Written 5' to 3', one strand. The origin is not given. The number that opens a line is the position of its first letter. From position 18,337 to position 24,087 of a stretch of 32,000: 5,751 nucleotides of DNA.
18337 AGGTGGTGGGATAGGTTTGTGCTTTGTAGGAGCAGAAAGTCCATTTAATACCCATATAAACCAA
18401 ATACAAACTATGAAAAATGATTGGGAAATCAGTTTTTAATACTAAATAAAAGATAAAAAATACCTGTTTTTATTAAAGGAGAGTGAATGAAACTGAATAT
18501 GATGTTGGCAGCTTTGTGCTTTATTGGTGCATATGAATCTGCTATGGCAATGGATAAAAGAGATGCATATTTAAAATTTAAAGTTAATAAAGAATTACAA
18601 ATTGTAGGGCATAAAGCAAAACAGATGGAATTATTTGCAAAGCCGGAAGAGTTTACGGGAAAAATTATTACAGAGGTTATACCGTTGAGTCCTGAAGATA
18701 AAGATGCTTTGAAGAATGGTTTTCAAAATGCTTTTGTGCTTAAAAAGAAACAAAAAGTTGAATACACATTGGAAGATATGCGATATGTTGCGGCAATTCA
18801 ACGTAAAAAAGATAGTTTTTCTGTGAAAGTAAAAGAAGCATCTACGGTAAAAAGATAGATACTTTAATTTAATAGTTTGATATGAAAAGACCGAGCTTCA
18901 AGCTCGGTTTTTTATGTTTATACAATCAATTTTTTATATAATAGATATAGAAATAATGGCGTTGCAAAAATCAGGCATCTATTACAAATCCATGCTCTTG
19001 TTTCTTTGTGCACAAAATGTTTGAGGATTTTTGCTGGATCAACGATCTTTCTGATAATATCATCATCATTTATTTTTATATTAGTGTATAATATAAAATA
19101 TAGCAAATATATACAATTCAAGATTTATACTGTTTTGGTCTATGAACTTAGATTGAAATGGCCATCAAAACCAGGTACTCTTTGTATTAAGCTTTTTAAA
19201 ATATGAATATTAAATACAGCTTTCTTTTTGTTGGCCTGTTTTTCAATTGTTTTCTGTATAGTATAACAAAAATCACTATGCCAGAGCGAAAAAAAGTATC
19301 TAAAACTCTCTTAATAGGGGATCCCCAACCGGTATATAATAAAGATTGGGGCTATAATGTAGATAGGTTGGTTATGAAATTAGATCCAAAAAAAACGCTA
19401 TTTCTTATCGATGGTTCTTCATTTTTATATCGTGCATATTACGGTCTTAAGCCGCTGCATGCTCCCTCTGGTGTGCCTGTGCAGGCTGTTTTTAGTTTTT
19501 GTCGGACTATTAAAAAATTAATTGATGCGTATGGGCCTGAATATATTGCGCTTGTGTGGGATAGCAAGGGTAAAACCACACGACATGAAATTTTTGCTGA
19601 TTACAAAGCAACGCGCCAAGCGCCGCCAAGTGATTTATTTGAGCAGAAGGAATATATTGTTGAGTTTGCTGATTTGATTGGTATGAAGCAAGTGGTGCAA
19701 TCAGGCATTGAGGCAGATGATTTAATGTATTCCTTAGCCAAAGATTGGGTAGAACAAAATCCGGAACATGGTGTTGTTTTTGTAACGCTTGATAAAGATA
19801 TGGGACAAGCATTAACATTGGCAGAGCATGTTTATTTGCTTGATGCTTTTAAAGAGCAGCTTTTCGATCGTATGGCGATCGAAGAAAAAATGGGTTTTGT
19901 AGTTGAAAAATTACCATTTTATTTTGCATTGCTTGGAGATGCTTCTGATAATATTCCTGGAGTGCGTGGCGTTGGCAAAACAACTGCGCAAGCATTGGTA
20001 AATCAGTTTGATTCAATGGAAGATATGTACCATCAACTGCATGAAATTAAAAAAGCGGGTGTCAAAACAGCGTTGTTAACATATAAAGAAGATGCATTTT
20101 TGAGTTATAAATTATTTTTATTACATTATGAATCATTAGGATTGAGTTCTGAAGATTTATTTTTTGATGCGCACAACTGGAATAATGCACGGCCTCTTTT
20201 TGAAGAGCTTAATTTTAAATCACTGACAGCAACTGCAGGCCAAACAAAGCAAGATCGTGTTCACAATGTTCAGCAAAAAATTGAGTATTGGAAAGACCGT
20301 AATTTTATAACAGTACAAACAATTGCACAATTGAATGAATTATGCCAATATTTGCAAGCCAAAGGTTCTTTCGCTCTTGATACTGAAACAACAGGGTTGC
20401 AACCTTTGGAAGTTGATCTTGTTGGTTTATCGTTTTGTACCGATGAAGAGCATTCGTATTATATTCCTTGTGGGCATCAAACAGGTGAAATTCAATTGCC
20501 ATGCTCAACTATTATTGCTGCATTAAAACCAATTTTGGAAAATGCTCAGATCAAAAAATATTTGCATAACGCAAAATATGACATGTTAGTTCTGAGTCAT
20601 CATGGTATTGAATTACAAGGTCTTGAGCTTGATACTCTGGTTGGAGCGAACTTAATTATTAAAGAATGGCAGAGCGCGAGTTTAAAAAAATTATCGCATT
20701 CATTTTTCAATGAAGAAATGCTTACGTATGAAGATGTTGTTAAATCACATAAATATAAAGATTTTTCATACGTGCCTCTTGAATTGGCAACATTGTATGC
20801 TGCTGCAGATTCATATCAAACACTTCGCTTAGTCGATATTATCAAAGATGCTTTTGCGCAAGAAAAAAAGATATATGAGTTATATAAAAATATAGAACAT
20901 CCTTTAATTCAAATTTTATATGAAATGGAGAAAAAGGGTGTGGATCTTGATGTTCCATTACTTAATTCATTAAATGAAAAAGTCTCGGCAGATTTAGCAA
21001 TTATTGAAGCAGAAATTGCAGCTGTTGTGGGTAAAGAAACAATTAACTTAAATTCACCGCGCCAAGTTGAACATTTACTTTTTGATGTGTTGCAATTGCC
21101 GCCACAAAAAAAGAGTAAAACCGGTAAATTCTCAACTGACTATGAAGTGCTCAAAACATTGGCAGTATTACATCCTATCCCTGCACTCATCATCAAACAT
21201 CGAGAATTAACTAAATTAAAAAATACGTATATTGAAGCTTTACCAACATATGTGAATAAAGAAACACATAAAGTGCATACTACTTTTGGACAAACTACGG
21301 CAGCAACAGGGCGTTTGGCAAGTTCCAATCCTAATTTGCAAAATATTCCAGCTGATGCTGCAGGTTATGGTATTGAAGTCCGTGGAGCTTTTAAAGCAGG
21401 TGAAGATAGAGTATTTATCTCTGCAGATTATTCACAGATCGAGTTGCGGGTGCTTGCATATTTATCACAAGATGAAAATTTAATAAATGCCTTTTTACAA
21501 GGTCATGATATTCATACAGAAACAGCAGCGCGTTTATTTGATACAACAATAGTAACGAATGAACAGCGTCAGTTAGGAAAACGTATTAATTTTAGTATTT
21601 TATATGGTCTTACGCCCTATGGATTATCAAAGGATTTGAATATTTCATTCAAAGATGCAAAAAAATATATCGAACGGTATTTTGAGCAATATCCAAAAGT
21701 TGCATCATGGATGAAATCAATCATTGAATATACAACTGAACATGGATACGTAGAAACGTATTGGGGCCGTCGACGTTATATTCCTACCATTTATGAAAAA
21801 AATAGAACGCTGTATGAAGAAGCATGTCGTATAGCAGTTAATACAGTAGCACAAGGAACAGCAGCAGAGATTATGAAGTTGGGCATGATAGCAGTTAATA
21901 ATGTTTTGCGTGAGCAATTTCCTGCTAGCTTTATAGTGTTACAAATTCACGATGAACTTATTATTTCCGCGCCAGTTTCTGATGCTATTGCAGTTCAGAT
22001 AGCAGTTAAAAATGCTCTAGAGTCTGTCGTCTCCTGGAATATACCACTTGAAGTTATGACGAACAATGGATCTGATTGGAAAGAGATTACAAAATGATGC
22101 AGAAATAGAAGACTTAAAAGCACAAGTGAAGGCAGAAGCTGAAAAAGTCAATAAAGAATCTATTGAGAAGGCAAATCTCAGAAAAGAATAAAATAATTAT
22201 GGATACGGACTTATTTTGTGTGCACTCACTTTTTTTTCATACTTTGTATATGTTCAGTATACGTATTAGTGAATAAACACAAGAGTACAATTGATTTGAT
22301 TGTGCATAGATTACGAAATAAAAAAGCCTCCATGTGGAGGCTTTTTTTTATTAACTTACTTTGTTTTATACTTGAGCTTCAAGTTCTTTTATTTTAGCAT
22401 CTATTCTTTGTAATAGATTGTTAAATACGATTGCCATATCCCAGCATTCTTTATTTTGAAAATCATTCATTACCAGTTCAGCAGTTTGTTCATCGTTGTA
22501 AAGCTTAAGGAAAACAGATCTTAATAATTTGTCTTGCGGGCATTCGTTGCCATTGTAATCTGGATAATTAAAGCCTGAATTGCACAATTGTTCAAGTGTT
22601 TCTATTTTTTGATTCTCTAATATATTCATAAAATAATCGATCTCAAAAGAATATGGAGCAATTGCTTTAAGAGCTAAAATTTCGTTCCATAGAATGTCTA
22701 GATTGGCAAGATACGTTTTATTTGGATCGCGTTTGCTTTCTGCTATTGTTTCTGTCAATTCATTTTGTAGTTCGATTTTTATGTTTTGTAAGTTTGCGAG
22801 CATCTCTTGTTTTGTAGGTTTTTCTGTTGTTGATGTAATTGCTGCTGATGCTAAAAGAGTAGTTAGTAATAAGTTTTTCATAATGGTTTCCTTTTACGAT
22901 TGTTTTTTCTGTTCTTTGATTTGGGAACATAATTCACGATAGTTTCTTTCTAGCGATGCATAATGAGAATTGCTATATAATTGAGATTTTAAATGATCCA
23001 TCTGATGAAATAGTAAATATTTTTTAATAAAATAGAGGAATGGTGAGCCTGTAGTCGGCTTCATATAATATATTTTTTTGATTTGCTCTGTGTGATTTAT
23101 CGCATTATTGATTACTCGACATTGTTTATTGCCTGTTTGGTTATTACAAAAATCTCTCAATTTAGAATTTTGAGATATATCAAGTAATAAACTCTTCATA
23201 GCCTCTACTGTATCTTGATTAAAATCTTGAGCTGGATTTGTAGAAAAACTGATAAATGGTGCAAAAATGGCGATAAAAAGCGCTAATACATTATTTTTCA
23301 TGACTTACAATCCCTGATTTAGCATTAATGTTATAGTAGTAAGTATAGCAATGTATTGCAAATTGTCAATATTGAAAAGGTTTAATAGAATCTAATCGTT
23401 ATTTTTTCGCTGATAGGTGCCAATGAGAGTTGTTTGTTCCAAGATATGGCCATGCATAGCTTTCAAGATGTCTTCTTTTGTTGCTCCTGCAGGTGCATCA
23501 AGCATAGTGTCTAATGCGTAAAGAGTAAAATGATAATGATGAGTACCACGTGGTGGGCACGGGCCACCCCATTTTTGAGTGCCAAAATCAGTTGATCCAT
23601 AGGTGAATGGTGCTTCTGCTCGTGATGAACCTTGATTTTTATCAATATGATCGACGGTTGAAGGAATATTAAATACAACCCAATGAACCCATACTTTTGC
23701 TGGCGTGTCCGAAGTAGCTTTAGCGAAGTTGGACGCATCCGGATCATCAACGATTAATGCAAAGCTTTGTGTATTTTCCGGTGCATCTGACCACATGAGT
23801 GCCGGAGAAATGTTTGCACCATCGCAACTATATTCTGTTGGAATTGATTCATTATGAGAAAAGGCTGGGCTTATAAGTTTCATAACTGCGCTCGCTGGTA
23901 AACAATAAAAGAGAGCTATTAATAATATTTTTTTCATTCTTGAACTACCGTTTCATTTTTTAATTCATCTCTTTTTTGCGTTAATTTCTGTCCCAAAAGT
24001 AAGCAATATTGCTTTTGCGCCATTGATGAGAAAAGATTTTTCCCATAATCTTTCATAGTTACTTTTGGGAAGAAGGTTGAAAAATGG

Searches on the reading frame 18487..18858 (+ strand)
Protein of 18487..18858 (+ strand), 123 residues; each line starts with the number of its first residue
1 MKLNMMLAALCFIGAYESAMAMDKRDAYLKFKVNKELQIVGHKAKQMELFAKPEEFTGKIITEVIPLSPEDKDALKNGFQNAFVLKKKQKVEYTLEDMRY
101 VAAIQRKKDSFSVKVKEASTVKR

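Call 15: search_protein_families(library=ncbifam, proteins=[window:18487-18858:+])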
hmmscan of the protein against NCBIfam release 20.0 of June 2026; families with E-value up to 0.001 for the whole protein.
window:18487-18858:+ (123 aa): 0 families

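Call 33: find_encoding_contigs(protein=window:18487-18858:+, flank=10000, max_places=10)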
Protein window:18487-18858:+ (123 aa): 2 contigs read that carry it; 1 place shown.
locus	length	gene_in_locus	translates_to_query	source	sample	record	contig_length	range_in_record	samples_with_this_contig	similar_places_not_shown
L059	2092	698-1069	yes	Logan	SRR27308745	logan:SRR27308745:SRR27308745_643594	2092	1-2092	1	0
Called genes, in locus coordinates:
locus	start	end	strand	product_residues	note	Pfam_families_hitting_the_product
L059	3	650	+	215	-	?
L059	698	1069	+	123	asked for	-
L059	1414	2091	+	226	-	?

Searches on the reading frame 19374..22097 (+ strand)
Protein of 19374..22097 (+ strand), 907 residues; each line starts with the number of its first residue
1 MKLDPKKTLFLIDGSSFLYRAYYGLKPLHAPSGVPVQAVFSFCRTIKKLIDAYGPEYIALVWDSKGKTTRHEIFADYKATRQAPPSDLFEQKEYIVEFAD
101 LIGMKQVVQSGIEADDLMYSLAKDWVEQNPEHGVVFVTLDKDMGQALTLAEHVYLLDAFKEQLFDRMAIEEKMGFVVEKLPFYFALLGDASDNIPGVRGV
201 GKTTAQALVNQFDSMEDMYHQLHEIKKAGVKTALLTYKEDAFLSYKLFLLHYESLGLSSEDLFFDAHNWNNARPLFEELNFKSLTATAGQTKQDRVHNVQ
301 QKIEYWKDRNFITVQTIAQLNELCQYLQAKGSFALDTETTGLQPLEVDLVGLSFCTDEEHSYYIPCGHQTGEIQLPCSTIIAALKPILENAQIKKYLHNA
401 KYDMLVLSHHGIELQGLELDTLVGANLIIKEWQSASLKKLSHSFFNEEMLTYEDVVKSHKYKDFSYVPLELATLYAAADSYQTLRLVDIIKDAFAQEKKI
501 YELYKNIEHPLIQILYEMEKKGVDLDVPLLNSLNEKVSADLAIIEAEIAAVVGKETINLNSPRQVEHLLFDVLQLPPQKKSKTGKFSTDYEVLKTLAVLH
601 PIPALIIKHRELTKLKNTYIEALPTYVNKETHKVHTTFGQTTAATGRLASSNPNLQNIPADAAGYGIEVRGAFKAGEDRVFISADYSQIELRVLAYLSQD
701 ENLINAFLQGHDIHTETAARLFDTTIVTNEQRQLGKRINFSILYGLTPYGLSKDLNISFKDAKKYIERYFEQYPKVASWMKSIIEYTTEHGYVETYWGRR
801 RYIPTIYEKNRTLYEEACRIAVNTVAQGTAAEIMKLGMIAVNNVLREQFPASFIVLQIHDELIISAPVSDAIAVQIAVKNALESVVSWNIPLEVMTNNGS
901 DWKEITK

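Call 15: search_protein_families(library=ncbifam, proteins=[window:19374-22097:+])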
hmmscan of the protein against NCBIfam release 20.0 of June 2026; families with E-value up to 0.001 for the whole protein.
window:19374-22097:+ (907 aa): 14 families
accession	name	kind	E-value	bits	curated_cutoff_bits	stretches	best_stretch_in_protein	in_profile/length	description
NF004397.1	PRK05755.1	equivalog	8.3e-269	894.8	720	1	7-905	1-888/889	DNA polymerase I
TIGR00593.1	pola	equivalog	4.6e-237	789.6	600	1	9-905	1-889/890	DNA polymerase I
NF011539.0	PRK14975.1-3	equivalog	8.5e-85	285.3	640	1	310-902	46-625/628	bifunctional 3'-5' exonuclease/DNA polymerase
NF011541.0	PRK14975.2-1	equivalog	3.5e-65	220.6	871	1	317-884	6-613/645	bifunctional 3'-5' exonuclease/DNA polymerase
NF011540.0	PRK14975.1-4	equivalog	9.7e-61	205.9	601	1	313-895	5-566/576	bifunctional 3'-5' exonuclease/DNA polymerase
NF011547.0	PRK14976.1-4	equivalog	3.2e-50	171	305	1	6-286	1-286/291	5'-3' exonuclease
NF011545.0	PRK14976.1-2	equivalog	9.1e-48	163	434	1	6-248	6-251/287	5'-3' exonuclease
NF038380.1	phage_DpoZ_1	exception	3.2e-45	154.6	500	1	332-906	4-606/607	aminoadenine-incorporating DNA polymerase DpoZ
NF011546.0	PRK14976.1-3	equivalog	7.3e-38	130.5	347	1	7-251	3-252/297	5'-3' exonuclease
NF007017.0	PRK09482.1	equivalog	3.7e-34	118.5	261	1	36-252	27-241/257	flap endonuclease Xni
NF011542.0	PRK14975.2-2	equivalog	2.3e-31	108.8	1061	2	610-904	480-789/802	bifunctional 3'-5' exonuclease/DNA polymerase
NF011543.0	PRK14975.2-3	equivalog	5.7e-25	87.5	1139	1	607-841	516-756/853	bifunctional 3'-5' exonuclease/DNA polymerase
NF011538.0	PRK14975.1-1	equivalog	3.4e-17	62.1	389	1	540-883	205-529/557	bifunctional 3'-5' exonuclease/DNA polymerase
NF038381.1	phage_DpoZ_2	exception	1e-13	50.5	350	1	511-756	318-583/754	aminoadenine-incorporating DNA polymerase DpoZ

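Call 19: find_related_loci(query=window:19374-22097:+, collection=genome_contigs, flank=10000)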
Query window:19374-22097:+ (907 aa) in genome_contigs; peptide patterns used: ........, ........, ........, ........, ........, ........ (x = any residue, [..] = any of these).
63 stretches matched a pattern; 2 encode a relative of the query (tblastn E <= 1e-3); 2 distinct loci.
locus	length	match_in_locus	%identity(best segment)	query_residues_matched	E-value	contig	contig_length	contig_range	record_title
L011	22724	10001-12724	83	1-907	0e+0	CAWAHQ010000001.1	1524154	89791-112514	MAG: uncultured bacterium isolate MFD04434.bin.1.151 genome assembly, contig: contig_34089, whole genome shotgun sequenc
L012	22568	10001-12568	41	2-904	6e-93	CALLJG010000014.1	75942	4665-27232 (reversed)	MAG: uncultured Thermodesulfobacterium sp. isolate S1_Bin_METABAT__30_1 genome assembly, contig: c_000002806377, whole g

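Call 32: find_encoding_contigs(protein=window:19374-22097:+, flank=10000, max_places=10)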
Protein window:19374-22097:+ (907 aa): no gene with exactly this product is on record in the collection.

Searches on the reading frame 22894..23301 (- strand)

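Call 76: search_protein_families(library=pfam, proteins=[window:22894-23301:-], max_evalue=0.01)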
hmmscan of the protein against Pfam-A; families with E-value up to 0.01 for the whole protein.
window:22894-23301:- (135 aa): 1 family
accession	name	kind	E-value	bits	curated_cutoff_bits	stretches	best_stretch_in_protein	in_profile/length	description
PF14733.11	ACDC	-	0.0085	16.8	22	0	33-82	12-61/91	AP2-coincident C-terminal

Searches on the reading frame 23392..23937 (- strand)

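Call 75: search_protein_families(library=pfam, proteins=[window:23392-23937:-], max_evalue=0.01)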
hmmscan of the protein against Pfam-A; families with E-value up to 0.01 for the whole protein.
window:23392-23937:- (181 aa): 1 family
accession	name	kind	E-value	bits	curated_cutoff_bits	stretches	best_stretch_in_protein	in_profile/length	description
PF01161.25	PBP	-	9.4e-44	149.5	24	1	32-175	2-135/135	Phosphatidylethanolamine-binding protein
